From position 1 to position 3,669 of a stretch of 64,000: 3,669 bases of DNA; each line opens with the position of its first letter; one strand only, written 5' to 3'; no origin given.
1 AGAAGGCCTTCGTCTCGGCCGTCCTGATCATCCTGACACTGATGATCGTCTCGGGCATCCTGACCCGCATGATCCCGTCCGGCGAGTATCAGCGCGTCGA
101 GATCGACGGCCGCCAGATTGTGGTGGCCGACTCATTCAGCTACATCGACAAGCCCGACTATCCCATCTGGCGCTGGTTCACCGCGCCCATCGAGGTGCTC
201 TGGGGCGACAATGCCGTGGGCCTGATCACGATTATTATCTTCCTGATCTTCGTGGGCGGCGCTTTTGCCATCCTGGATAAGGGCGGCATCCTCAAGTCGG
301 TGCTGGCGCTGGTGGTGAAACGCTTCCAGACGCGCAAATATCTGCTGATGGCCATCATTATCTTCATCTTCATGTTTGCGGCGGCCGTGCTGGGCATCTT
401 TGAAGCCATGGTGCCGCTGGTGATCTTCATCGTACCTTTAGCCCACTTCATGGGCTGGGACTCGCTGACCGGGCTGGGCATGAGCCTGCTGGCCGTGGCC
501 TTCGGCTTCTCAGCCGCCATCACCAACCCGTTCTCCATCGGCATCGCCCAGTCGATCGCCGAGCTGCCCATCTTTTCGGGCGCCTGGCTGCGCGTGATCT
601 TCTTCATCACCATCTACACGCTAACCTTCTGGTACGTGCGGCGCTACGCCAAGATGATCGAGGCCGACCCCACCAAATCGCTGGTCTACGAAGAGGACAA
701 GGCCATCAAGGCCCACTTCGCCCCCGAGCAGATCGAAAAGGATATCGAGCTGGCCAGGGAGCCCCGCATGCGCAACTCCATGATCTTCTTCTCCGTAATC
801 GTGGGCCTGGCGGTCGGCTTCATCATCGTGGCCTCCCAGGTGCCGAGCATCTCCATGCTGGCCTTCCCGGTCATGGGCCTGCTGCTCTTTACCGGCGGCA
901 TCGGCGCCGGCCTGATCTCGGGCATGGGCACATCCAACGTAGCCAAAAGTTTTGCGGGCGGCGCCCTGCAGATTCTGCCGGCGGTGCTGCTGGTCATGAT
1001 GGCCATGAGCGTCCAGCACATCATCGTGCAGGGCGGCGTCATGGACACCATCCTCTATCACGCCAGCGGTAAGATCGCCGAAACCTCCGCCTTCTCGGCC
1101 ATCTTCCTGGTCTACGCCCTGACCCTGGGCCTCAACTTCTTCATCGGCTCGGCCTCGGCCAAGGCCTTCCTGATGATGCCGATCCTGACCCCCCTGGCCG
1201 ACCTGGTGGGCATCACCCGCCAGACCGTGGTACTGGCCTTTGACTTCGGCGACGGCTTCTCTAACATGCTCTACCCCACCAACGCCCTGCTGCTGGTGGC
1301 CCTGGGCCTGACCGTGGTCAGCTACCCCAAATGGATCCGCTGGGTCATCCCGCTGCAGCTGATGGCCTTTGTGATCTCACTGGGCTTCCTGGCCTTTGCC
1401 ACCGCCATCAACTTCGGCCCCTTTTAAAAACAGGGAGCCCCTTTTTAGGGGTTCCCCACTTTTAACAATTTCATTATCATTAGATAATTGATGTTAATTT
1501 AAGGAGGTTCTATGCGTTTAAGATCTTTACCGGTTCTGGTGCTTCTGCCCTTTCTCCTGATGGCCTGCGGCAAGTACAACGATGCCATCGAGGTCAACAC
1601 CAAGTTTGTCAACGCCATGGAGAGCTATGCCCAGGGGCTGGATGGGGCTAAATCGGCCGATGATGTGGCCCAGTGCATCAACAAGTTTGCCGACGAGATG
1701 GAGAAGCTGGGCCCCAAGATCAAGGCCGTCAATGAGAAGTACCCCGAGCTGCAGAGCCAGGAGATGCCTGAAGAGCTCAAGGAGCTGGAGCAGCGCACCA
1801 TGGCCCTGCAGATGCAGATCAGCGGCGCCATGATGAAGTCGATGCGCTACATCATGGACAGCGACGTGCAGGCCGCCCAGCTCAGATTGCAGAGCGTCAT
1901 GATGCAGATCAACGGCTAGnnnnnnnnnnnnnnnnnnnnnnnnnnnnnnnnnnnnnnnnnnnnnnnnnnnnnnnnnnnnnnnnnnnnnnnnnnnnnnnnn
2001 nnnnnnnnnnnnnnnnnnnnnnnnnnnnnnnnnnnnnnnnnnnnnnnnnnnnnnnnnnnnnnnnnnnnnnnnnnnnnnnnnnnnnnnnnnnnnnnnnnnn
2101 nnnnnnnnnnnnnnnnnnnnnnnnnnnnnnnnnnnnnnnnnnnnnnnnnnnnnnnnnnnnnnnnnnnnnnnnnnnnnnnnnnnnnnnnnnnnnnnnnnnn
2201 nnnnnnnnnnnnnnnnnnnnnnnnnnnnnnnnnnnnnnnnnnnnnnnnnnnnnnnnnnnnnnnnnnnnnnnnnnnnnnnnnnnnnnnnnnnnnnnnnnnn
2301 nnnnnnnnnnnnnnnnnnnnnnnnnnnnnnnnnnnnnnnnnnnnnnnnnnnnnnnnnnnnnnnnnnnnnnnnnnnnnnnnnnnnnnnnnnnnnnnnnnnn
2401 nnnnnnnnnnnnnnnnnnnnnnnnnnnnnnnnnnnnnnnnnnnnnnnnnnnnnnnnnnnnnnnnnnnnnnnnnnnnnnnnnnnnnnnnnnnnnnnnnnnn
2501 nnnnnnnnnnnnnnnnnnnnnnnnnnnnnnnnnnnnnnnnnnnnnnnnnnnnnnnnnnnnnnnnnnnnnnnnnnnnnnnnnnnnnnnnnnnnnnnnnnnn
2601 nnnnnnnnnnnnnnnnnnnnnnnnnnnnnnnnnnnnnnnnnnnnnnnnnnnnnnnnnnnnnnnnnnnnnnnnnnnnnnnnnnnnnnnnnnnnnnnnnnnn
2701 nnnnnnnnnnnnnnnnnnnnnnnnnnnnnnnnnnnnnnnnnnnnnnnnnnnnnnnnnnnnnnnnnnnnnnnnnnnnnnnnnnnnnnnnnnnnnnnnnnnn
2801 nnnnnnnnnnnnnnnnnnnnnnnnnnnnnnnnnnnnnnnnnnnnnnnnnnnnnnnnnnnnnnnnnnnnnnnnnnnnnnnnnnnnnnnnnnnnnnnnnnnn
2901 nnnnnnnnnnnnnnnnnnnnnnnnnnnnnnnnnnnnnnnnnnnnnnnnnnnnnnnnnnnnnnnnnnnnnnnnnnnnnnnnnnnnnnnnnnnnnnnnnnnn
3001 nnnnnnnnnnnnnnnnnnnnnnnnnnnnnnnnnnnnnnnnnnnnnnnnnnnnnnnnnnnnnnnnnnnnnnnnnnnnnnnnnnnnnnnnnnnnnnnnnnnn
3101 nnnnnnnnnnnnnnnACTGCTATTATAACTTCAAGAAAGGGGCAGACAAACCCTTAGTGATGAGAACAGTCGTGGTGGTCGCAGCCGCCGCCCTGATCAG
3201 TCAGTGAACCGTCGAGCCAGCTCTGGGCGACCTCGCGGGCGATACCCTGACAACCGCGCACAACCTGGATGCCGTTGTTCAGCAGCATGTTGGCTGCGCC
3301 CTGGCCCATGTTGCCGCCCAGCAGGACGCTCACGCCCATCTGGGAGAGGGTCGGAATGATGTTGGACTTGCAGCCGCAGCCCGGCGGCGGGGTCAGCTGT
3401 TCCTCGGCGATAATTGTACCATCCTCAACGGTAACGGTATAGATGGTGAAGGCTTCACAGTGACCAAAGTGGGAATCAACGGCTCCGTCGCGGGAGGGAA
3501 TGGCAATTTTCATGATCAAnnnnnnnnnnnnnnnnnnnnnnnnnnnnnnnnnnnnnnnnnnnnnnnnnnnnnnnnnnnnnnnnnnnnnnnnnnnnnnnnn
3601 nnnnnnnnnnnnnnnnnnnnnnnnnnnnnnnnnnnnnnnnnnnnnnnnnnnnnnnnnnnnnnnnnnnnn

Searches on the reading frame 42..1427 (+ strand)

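Call 13: search_protein_families(library=pfam, proteins=[window:42-1427:+], max_evalue=0.01)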
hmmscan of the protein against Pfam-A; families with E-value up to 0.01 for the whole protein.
window:42-1427:+ (461 aa): 2 families
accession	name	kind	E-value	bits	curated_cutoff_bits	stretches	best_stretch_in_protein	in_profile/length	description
PF03606.21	DcuC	-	2e-70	238.1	23.1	1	3-452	14-458/461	C4-dicarboxylate anaerobic carrier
PF03806.19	ABG_transport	-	0.0032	16.2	27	0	69-423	86-452/502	AbgT putative transporter family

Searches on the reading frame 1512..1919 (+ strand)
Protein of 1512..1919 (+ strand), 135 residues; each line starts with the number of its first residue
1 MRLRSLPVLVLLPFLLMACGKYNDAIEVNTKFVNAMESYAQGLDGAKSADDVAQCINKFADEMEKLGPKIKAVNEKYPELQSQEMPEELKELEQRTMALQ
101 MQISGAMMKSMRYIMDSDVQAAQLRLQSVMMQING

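Call 13: search_protein_families(library=pfam, proteins=[window:1512-1919:+], max_evalue=0.01)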
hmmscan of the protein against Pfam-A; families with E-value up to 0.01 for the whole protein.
window:1512-1919:+ (135 aa): 3 families
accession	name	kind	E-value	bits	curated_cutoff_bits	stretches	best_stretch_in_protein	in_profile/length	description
PF23984.1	DUF7307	-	0.0041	17.5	27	1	51-101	4-54/129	Pam3 gp33-like protein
PF23203.1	KIF21A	-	0.0086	16.3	28.5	1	50-117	65-132/161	KIF21A-like domain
PF04011.17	LemA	-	0.0087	16.3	26.2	0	47-91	45-88/149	LemA family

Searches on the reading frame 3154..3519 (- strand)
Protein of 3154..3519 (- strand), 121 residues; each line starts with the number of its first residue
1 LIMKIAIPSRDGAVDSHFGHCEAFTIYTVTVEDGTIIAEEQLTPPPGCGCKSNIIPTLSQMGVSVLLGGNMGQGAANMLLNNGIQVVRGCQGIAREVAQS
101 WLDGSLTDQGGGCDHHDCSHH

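Call 13: search_protein_families(library=pfam, proteins=[window:3154-3519:-], max_evalue=0.01)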
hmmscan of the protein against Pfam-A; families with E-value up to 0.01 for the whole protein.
window:3154-3519:- (121 aa): 1 family
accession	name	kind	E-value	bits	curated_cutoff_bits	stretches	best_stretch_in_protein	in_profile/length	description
PF02579.22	Nitro_FeMo-Co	-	8.5e-20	71.3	26.3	1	11-102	2-93/94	Dinitrogenase iron-molybdenum cofactor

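Call 67: find_encoding_contigs(protein=window:3157-3513:-, flank=4000, max_places=10)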
Protein window:3157-3513:- (119 aa): no gene with exactly this product is on record in the collection.

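Call 68: find_encoding_contigs(protein=window:3157-3519:-, flank=4000, max_places=10)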
Protein window:3157-3519:- (121 aa): no gene with exactly this product is on record in the collection.
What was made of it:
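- Tried and rejected: The NifX-like neighbour is not on record either (calls 67, 68).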
